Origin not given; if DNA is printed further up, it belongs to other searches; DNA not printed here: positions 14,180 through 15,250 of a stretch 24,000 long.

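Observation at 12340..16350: Low-GC five-gene operon joining a BacA-like prephenate decarboxylase to DUF2000, an FGE/EgtB-fold protein, a Moco oxidoreductase and an APC permease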

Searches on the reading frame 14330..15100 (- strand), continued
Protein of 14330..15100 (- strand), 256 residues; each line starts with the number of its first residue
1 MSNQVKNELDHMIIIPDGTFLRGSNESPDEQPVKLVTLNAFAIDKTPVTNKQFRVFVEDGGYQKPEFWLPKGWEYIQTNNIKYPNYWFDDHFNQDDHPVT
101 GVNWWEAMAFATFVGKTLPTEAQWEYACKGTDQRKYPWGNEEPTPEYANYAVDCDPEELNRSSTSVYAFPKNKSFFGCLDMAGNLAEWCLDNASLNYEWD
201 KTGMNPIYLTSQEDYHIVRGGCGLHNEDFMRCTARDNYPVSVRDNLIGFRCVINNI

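Call 37: search_solved_structures(query=window:14330-15100:-, max_evalue=0.00001, show_alignments=4)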
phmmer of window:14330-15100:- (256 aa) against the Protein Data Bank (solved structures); distinct sequences matched with E-value up to 0.00001: 30.
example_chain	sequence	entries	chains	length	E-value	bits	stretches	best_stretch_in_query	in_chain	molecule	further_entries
8ux5_A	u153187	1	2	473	2.3e-28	102.8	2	94-251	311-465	Selenoxide synthase OvsA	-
8u41_A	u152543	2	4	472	1.6e-27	100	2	94-251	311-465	Selenoxide synthase OvsA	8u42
4x8b_A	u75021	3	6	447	4.1e-26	95.4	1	13-236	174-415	Sulfoxide synthase EgtB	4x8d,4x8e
2aft_X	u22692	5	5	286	1.1e-24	90.7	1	73-254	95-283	Sulfatase modifying factor 1 | Sulfatase-modifying factor 1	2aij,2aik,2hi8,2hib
31dc_A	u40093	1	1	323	1.3e-24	90.4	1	73-254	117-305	Formylglycine-generating enzyme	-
5nxl_A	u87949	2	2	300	1.8e-24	90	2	94-252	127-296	Non-specific serine/threonine protein kinase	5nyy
2afy_X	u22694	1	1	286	2e-24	89.9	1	73-254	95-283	Sulfatase modifying factor 1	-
8aru_A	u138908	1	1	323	2.2e-24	89.7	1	73-254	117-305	Formylglycine-generating enzyme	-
1y1e_X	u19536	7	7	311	2.3e-24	89.7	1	73-254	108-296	C-alpha-formyglycine-generating enzyme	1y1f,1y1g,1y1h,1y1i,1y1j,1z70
2aii_X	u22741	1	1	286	2.6e-24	89.5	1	73-254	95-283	Sulfatase modifying factor 1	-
5ssy_A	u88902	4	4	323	2.9e-24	89.3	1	73-254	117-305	Formylglycine-generating enzyme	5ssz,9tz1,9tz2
5ssx_A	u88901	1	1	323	3.2e-24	89.2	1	73-254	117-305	Formylglycine-generating enzyme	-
6s07_A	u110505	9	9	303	2.5e-23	86.3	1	93-251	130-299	Formylglycine-generating enzyme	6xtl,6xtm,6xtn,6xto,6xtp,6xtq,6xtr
1y4j_A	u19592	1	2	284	2e-20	76.7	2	96-252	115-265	Sulfatase modifying factor 2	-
6vqp_A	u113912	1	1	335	8.6e-19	71.4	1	28-141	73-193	CalU17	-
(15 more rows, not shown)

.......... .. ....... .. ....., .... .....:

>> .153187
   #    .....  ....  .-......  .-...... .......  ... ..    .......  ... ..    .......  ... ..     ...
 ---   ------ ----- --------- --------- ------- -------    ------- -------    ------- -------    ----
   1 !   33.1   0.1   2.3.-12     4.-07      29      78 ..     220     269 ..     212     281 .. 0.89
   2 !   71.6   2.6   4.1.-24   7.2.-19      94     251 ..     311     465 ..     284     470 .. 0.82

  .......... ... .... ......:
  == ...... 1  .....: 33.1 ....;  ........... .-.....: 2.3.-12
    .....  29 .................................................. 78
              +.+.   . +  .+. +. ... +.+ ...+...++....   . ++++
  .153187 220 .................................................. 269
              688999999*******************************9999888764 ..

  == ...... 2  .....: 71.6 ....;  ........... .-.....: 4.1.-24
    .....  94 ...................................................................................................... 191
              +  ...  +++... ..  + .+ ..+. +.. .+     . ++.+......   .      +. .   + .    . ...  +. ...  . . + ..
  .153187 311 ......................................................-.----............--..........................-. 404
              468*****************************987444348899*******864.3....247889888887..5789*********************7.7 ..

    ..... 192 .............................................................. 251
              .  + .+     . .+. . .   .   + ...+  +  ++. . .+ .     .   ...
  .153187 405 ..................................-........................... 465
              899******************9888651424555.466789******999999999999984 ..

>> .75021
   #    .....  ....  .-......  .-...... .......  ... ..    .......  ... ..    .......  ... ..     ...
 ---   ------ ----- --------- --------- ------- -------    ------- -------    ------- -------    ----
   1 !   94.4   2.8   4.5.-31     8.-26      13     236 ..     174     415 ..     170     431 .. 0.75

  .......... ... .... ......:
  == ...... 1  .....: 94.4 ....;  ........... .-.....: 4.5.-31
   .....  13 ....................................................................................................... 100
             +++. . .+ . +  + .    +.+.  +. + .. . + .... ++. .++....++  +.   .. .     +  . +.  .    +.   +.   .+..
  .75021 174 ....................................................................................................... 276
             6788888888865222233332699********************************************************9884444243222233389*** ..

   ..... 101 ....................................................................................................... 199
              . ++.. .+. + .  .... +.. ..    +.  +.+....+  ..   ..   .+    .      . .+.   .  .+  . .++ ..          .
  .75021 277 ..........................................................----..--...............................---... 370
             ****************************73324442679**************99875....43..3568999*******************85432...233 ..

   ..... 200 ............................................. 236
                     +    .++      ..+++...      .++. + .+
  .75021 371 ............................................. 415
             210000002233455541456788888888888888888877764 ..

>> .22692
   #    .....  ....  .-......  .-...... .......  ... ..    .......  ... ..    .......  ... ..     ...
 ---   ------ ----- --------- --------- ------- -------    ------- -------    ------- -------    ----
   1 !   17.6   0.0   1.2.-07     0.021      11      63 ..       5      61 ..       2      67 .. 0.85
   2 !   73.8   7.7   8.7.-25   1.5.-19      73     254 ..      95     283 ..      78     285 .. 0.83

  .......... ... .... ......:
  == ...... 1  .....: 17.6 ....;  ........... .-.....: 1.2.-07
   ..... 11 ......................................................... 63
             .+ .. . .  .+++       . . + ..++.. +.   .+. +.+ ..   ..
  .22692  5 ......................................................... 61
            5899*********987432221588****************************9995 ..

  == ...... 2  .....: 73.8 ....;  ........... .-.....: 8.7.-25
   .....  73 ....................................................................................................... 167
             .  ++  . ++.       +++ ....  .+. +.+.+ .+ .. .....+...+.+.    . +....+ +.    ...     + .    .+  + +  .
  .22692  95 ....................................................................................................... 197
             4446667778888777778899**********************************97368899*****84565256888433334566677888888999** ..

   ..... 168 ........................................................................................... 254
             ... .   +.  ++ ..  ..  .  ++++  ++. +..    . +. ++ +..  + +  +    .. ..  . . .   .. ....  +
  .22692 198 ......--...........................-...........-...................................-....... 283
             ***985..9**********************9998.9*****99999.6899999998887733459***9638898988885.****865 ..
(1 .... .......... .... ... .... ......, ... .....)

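Call 47: predict_structure(alignment_id=A2)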
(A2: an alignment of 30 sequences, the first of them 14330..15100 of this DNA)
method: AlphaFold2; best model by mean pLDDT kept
length: 256 residues; sequences in the alignment: 30
mean_pLDDT: 76.0   pTM: 0.81
mean pLDDT of the five models: 76.0, 74.8, 66.1, 65.0, 65.0
residues with pLDDT >= 90: 78; 70-90: 98; 50-70: 45; < 50: 35
segments of 3 or more residues with pLDDT < 50: 1-3, 149-154, 220-245
pLDDT, mean of each block of 10 residues (from residue 1): 57 93 73 91 94 97 96 88 85 87 88 94 84 62 53 53 76 80 71 82 89 66 35 35 62 89
secondary structure, 60 per line:
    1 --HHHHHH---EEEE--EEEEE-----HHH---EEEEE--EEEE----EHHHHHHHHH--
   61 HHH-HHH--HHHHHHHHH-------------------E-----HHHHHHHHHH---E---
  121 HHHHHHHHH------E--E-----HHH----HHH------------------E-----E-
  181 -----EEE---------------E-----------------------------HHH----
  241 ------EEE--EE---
elements in order: H3-8 E12-15 E18-22 E34-38 E41-44 H50-58 H70-78 H104-113 H121-129 E186-188 E247-249

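Call 52: list_cluster_members(proteins=[P0001, P0170, window:14330-15100:-, window:13682-14317:-, window:12340-13659:-])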
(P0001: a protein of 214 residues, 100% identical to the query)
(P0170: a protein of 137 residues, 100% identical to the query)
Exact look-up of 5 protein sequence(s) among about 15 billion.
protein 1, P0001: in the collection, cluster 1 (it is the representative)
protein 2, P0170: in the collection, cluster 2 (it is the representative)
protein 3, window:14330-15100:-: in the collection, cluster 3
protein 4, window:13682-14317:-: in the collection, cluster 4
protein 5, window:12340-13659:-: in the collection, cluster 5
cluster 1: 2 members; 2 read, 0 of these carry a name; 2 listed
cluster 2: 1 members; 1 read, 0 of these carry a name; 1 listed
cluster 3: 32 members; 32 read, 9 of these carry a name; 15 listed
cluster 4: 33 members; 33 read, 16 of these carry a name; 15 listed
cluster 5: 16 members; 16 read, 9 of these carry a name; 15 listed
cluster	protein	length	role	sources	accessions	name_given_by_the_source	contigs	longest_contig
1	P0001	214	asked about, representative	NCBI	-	-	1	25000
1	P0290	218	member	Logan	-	-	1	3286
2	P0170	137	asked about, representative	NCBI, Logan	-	-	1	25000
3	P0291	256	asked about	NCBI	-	-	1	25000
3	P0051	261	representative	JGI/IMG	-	gamma-glutamyl hercynylcysteine S-oxide synthase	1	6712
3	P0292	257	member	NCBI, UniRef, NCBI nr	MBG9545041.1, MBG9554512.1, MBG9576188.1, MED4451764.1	formylglycine-generating enzyme family protein [Cytobacillus firmus] | formylglycine-generating enzyme family protein n=3 Tax=Cytobacillus firmus TaxID=1399 ...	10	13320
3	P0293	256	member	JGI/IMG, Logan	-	iron(II)-dependent oxidoreductase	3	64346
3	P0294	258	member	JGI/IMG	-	formylglycine-generating enzyme required for sulfatase activity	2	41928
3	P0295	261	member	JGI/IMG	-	gamma-glutamyl hercynylcysteine S-oxide synthase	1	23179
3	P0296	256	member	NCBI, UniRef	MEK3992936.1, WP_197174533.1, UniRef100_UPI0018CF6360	SUMF1/EgtB/PvdO family nonheme iron enzyme [Robertmurraya sp. FSL R5-0851] | SUMF1/EgtB/PvdO family nonheme iron enzyme n=1 Tax=Robertmurraya sp. FSL R5-0851 ...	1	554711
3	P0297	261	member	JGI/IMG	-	gamma-glutamyl hercynylcysteine S-oxide synthase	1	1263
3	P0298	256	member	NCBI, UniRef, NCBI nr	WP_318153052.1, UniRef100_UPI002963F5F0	formylglycine-generating enzyme family protein [Metabacillus arenae] | formylglycine-generating enzyme family protein n=1 Tax=Metabacillus arenae TaxID=2771434 ...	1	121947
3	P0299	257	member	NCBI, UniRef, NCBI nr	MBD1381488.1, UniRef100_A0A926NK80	formylglycine-generating enzyme family protein [Bacillus sp. IB182487] | Formylglycine-generating enzyme family protein n=1 Tax=Metabacillus arenae TaxID=2771434 ... | formylglycine-generating enzyme family protein [Metabacillus arenae]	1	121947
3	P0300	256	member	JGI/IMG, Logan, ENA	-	-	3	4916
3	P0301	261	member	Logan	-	-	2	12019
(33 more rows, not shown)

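Call 55: search_protein_families(library=ncbifam, proteins=[L088:8428-9030:+], max_evalue=0.00001)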
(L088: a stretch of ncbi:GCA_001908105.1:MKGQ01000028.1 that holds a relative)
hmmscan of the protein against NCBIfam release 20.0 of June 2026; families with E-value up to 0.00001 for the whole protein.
L088:8428-9030:+ (200 aa): 6 families
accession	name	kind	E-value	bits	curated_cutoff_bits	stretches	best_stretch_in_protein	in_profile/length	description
TIGR00949.1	2A76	subfamily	1.9e-14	53.8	183.95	1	17-188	1-178/185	homoserine/threonine efflux transporter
NF007653.0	PRK10323.1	equivalog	4.8e-13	49.2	193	1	4-194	6-192/195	cysteine/O-acetylserine transporter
NF007812.0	PRK10520.1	equivalog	2.9e-09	36.8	209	1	5-188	7-193/206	homoserine/homoserine lactone efflux protein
TIGR00948.1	2a75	equivalog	1.6e-07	31.3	213.65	1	38-185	23-174/177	L-lysine exporter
NF007591.0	PRK10229.1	equivalog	5.5e-07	29.5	288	1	4-177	5-180/206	threonine export protein RhtC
NF008201.0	PRK10958.1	equivalog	2.2e-06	27.4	165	1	12-170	18-181/212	leucine efflux protein LeuE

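Call 78: fold_search(model_id=the predicted structure, library=pdb)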
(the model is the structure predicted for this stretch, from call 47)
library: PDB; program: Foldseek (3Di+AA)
matches with E <= 10: 203; with E <= 0.001: 76
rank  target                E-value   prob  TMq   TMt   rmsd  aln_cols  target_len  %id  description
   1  4x8b_B                8.0e-16  1.00  0.69  0.43   6.8       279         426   27  Ergothioneine-biosynthetic sulfoxide synthase EgtB, apo form (released 2015-01-28)
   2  4x8b_A                1.4e-15  1.00  0.68  0.42   6.2       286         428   25  Ergothioneine-biosynthetic sulfoxide synthase EgtB, apo form (released 2015-01-28)
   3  8u41_B                7.6e-14  1.00  0.66  0.39   7.2       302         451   26  OvsA from Halomonas utahensis, an ovoselenol-biosynthetic selenoxide synthase in complex with histidine (released 2024-07-17)
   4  8ux5_A                1.0e-13  1.00  0.62  0.37   7.4       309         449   24  OvsA M401Y/Q430N/A431F from Halomonas utahensis, a hercynine-binding variant with selenoneine-biosynthetic activity (released 2024-07-17)
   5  8u42_A                1.1e-13  1.00  0.63  0.38   7.0       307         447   26  OvsA from Halomonas utahensis, a selenoxide synthase involved in ovoselenol biosynthesis (released 2024-07-17)
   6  8ux5_B                2.2e-13  1.00  0.65  0.39   7.4       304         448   25  OvsA M401Y/Q430N/A431F from Halomonas utahensis, a hercynine-binding variant with selenoneine-biosynthetic activity (released 2024-07-17)
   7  8u42_B                2.4e-13  1.00  0.64  0.38   6.9       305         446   26  OvsA from Halomonas utahensis, a selenoxide synthase involved in ovoselenol biosynthesis (released 2024-07-17)
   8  6s07_A                2.5e-13  1.00  0.65  0.56   6.8       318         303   27  Structure of formylglycine-generating enzyme at 1.04 A in complex with copper and substrate reveals an acidic pocket f (released 2019-06-26)
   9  6xtp_A                2.5e-13  1.00  0.65  0.57   7.0       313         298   28  Crystal structure reveals non-coordinative binding of O2 to the copper center of the formylglycine-generating enzyme - (released 2021-01-27)
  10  8u41_A                3.0e-13  1.00  0.63  0.38   7.3       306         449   25  OvsA from Halomonas utahensis, an ovoselenol-biosynthetic selenoxide synthase in complex with histidine (released 2024-07-17)
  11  5nyy                  4.4e-13  1.00  0.62  0.57   7.5       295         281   28  Formylglycine generating enzyme from T. curvata in complex with Cd(II) (released 2017-06-07)
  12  6xtq_A                6.5e-13  1.00  0.67  0.57   8.5       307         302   29  Crystal structure reveals non-coordinative binding of O2 to the copper center of the formylglycine-generating enzyme - (released 2021-01-27)
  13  6qki_A                8.9e-13  1.00  0.59  0.39   7.1       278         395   21  Native structure of EgtB from Chloracidobacterium thermophilum, a type II sulfoxide synthase (released 2019-03-27)
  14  6qki_C                1.2e-12  1.00  0.60  0.40   7.3       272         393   22  Native structure of EgtB from Chloracidobacterium thermophilum, a type II sulfoxide synthase (released 2019-03-27)
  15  1z70_X                1.3e-12  1.00  0.64  0.60   8.2       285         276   28  1.15A resolution structure of the formylglycine generating enzyme FGE (released 2005-07-22)
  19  2aft_X                2.0e-12  1.00  0.64  0.60   8.4       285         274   27  Formylglycine generating enzyme C336S mutant (released 2005-12-13)
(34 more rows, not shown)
